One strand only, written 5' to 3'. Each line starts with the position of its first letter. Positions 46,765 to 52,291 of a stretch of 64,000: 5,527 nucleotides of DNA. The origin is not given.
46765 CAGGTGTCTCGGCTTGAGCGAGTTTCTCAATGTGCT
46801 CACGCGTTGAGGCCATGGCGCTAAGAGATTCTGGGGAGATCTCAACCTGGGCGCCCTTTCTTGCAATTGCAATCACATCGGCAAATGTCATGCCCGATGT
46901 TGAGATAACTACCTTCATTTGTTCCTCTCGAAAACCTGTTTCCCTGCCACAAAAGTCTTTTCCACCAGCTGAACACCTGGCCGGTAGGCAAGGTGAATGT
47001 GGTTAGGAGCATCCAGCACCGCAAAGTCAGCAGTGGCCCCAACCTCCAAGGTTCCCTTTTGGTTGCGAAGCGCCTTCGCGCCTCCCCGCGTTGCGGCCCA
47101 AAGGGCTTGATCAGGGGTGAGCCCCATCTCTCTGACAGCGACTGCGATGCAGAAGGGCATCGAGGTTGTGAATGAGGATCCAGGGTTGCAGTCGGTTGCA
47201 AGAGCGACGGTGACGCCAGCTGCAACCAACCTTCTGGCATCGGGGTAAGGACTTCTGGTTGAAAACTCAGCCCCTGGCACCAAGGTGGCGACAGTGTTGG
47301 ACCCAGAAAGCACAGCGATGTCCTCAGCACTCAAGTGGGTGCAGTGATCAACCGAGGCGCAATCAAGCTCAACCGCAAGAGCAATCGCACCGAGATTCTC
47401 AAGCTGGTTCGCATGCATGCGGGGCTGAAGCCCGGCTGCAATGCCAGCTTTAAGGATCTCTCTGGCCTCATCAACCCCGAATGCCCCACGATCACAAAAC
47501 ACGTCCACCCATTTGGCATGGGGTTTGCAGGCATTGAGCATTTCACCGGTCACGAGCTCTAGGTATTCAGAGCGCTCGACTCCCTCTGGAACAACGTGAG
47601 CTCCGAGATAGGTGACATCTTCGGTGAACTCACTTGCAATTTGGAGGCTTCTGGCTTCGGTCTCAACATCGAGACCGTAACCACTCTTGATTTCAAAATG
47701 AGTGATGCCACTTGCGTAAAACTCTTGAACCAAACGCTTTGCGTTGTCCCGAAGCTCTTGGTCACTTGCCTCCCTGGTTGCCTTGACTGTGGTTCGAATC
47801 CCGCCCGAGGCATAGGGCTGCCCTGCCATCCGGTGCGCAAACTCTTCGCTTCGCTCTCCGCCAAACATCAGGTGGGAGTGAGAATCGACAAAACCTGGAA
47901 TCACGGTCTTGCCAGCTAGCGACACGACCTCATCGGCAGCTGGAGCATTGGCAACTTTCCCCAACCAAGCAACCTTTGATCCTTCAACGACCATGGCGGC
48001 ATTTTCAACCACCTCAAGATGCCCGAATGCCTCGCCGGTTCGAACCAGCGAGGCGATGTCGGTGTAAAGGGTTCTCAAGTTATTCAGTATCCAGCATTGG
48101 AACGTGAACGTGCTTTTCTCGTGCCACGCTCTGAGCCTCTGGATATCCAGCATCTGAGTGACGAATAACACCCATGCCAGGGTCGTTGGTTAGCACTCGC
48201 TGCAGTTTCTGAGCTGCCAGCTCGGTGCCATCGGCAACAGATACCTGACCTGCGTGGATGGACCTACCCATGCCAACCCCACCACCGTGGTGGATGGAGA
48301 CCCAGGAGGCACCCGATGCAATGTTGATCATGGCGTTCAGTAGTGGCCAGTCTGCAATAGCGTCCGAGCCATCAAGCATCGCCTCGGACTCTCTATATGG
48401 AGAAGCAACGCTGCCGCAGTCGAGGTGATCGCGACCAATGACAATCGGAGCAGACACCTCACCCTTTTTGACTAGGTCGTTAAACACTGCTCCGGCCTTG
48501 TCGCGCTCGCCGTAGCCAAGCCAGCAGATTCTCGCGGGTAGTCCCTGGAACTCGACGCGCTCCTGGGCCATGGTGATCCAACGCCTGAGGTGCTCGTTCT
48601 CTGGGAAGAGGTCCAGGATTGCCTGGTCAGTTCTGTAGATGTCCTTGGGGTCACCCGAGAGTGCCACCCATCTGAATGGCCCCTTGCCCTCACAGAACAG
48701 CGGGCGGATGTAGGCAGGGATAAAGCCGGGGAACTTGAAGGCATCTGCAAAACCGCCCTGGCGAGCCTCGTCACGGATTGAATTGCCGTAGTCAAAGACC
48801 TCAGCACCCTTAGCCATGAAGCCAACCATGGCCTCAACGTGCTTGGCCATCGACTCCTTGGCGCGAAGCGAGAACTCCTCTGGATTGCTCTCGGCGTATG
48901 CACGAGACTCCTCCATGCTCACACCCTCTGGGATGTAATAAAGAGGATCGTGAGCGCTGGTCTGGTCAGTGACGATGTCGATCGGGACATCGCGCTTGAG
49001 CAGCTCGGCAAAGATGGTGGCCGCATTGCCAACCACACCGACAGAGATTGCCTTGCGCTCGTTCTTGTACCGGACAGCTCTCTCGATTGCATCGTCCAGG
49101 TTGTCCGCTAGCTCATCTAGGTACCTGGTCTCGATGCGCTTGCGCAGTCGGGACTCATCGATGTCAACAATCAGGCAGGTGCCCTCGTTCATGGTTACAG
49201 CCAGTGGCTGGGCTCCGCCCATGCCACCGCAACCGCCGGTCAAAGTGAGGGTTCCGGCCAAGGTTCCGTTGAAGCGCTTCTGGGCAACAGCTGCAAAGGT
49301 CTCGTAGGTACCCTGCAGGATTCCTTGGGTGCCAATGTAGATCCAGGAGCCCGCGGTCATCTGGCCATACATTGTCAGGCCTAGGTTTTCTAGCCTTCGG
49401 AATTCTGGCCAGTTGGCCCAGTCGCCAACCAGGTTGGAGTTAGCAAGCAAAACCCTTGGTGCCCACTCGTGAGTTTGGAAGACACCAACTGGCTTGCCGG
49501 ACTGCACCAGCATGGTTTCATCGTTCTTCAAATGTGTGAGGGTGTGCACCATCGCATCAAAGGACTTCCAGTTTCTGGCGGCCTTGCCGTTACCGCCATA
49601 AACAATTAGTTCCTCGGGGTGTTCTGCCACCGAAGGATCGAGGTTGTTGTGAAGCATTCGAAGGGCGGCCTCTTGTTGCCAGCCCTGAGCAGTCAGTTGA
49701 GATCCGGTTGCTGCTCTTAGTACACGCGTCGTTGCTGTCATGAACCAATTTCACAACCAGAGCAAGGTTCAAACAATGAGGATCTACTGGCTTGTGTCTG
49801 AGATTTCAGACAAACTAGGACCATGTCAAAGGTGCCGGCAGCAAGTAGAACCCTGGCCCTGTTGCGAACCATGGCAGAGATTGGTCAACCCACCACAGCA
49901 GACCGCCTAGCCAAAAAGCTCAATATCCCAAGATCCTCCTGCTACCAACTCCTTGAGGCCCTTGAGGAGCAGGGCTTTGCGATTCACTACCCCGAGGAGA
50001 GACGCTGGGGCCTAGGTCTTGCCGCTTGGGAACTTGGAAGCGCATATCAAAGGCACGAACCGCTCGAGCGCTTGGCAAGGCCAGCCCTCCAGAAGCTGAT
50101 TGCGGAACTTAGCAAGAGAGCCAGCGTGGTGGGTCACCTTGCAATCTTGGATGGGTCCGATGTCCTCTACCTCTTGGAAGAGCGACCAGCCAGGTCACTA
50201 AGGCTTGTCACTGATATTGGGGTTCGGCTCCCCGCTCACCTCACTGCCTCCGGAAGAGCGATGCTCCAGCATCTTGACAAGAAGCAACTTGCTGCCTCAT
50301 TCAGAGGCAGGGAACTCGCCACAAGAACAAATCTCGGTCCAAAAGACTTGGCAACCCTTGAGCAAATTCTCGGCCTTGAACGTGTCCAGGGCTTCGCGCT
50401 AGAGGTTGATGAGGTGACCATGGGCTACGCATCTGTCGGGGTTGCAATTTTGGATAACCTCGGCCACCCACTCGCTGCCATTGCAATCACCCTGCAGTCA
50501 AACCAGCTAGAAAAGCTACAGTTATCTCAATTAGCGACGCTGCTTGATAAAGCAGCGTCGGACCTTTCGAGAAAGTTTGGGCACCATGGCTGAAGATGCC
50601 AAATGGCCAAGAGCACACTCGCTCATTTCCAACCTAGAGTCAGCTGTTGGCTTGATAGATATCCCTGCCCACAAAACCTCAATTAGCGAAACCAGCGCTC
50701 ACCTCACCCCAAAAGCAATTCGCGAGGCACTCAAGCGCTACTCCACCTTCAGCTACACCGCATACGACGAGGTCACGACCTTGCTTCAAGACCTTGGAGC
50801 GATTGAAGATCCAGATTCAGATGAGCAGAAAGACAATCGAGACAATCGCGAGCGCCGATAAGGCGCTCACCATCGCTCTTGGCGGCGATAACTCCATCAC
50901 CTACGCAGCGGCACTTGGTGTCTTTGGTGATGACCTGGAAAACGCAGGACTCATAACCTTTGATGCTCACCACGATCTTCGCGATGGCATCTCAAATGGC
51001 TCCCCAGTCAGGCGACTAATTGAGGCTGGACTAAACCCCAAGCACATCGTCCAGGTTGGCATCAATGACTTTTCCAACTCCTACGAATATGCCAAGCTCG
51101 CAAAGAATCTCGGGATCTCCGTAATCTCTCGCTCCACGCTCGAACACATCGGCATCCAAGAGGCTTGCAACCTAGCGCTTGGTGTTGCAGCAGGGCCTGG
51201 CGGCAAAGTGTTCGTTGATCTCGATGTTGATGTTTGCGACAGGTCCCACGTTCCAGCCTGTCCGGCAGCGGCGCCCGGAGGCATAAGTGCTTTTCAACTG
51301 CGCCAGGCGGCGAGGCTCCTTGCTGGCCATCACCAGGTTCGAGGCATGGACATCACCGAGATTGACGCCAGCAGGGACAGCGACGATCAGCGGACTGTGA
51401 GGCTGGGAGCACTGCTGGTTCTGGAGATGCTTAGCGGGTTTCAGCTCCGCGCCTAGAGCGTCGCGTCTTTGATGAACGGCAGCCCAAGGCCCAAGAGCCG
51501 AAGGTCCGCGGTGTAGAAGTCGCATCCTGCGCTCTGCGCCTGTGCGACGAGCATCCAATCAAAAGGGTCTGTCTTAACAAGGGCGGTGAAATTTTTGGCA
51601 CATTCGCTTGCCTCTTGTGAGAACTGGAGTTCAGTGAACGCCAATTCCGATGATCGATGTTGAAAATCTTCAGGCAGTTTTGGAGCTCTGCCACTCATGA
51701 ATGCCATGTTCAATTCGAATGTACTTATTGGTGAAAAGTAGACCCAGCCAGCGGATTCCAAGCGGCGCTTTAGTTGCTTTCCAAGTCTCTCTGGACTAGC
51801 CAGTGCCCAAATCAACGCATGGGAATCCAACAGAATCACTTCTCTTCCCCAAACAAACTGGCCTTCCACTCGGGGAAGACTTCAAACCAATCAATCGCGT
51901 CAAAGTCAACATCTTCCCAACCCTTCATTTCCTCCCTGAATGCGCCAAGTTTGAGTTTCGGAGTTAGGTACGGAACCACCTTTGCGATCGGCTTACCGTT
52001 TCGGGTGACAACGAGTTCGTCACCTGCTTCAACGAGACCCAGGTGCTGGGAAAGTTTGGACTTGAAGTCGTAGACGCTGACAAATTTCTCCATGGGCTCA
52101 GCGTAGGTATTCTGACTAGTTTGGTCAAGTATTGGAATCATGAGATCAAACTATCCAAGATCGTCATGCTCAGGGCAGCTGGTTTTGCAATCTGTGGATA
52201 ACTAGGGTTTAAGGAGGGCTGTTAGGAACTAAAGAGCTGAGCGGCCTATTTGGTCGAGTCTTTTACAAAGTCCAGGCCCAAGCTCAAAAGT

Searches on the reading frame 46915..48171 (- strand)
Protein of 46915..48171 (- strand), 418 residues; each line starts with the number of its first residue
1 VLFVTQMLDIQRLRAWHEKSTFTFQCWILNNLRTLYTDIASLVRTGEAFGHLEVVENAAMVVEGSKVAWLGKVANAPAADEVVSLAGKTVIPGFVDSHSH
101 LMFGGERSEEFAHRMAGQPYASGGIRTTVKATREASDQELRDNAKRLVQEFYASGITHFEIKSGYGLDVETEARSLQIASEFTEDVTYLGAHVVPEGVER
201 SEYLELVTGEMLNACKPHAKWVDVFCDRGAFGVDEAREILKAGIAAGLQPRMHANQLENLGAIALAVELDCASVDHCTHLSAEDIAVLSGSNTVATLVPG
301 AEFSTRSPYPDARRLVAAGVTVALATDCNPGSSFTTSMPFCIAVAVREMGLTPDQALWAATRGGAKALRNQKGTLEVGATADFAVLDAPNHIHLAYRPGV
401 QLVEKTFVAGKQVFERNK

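Call 29: search_protein_families(library=pfam, proteins=[window:46915-48171:-], max_evalue=0.001)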
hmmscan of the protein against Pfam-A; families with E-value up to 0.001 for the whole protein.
window:46915-48171:- (418 aa): 2 families
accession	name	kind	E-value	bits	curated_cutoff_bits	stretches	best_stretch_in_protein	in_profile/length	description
PF01979.26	Amidohydro_1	-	2e-23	83.7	25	1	89-413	1-345/345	Amidohydrolase family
PF07969.17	Amidohydro_3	-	3.9e-23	83.1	29.7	2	221-414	248-472/472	Amidohydrolase family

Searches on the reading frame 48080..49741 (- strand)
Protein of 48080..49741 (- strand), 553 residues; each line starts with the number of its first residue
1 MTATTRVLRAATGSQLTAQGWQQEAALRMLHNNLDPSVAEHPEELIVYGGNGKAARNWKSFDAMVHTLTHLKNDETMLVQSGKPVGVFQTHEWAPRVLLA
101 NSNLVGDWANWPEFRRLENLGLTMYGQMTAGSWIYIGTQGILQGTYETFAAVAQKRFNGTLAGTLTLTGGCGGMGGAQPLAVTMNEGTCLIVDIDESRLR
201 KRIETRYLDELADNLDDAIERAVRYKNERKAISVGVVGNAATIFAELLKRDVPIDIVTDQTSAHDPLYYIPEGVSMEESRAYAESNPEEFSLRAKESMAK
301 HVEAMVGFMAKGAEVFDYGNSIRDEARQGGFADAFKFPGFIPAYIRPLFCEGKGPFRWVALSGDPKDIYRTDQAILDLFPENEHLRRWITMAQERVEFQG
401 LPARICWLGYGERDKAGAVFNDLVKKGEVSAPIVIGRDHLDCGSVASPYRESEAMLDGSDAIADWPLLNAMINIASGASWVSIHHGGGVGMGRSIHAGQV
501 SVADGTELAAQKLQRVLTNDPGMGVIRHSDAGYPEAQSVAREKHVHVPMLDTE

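Call 29: search_protein_families(library=pfam, proteins=[window:48080-49741:-], max_evalue=0.001)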
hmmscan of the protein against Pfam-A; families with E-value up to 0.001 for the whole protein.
window:48080-49741:- (553 aa): 3 families
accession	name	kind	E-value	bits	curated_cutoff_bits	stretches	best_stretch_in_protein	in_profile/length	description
PF17392.7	Urocanase_C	-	9e-96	319.4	23.6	1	347-541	1-195/196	Urocanase C-terminal domain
PF01175.24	Urocanase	-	1.2e-86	290.1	23.2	1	137-344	1-209/209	Urocanase Rossmann-like domain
PF17391.7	Urocanase_N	-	5.6e-60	201.2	23.2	1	9-134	2-127/127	Urocanase N-terminal domain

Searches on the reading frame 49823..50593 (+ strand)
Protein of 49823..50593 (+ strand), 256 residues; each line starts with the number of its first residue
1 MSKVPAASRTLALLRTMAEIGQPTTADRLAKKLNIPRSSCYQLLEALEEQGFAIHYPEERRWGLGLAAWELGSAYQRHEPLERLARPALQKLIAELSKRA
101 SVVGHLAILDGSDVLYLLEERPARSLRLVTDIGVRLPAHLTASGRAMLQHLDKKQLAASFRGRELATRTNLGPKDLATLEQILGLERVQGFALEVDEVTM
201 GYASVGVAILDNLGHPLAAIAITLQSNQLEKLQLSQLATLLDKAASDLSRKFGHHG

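Call 29: search_protein_families(library=pfam, proteins=[window:49823-50593:+], max_evalue=0.001)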
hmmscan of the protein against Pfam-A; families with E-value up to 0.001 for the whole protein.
window:49823-50593:+ (256 aa): 5 families
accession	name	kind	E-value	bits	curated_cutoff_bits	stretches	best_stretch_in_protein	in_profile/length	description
PF01614.24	IclR_C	-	4.3e-27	95.2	24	1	90-250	14-174/174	Bacterial transcriptional regulator IclR C-terminal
PF09339.16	HTH_IclR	-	4e-09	36.6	22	1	6-52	1-47/52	IclR helix-turn-helix domain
PF01978.25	TrmB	-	2.1e-06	27.9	25.6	1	23-55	22-54/68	Sugar-specific transcriptional regulator TrmB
PF12840.13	HTH_20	-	0.00012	22.4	27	0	12-52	8-47/51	Helix-turn-helix domain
PF13412.12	HTH_24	-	0.00099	19.1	21.9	0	24-52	18-46/48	Winged helix-turn-helix DNA-binding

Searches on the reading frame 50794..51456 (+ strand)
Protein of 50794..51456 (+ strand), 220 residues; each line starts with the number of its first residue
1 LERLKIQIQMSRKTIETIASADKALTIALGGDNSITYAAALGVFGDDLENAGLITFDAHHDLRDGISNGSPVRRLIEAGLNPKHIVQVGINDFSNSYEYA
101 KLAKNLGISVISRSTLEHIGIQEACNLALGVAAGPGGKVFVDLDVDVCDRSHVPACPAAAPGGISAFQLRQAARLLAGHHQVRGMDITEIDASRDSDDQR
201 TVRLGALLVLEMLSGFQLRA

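Call 29: search_protein_families(library=pfam, proteins=[window:50794-51456:+], max_evalue=0.001)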
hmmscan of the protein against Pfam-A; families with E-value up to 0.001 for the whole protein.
window:50794-51456:+ (220 aa): 1 family
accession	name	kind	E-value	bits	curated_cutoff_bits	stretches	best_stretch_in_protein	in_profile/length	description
PF00491.26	Arginase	-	4.9e-40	138.2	22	1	11-213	73-279/280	Arginase family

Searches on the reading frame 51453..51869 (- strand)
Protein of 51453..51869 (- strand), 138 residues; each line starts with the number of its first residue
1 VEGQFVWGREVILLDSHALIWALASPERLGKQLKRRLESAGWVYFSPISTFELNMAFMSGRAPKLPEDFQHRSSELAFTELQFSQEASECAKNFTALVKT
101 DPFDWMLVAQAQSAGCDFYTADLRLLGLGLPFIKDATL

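Call 10: search_protein_families(library=pfam, proteins=[window:51453-51869:-], max_evalue=0.01)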
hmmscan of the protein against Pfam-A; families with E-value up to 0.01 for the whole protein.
window:51453-51869:- (138 aa): 2 families
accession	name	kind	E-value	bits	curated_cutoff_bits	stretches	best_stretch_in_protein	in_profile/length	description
PF01850.27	PIN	-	3.7e-08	34.4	23.6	1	12-125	1-114/120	PIN domain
PF10130.15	PIN_2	-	0.0012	19.5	22.4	1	96-132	86-122/133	PIN domain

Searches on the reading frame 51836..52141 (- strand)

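Call 10: search_protein_families(library=pfam, proteins=[window:51836-52141:-], max_evalue=0.01)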
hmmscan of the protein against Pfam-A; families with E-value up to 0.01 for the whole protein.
window:51836-52141:- (101 aa): 1 family
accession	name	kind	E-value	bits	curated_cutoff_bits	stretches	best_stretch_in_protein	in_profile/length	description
PF02604.26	PhdYeFM_antitox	-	1.5e-08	34.7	29.8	1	19-58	2-42/74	Antitoxin Phd_YefM, type II toxin-antitoxin system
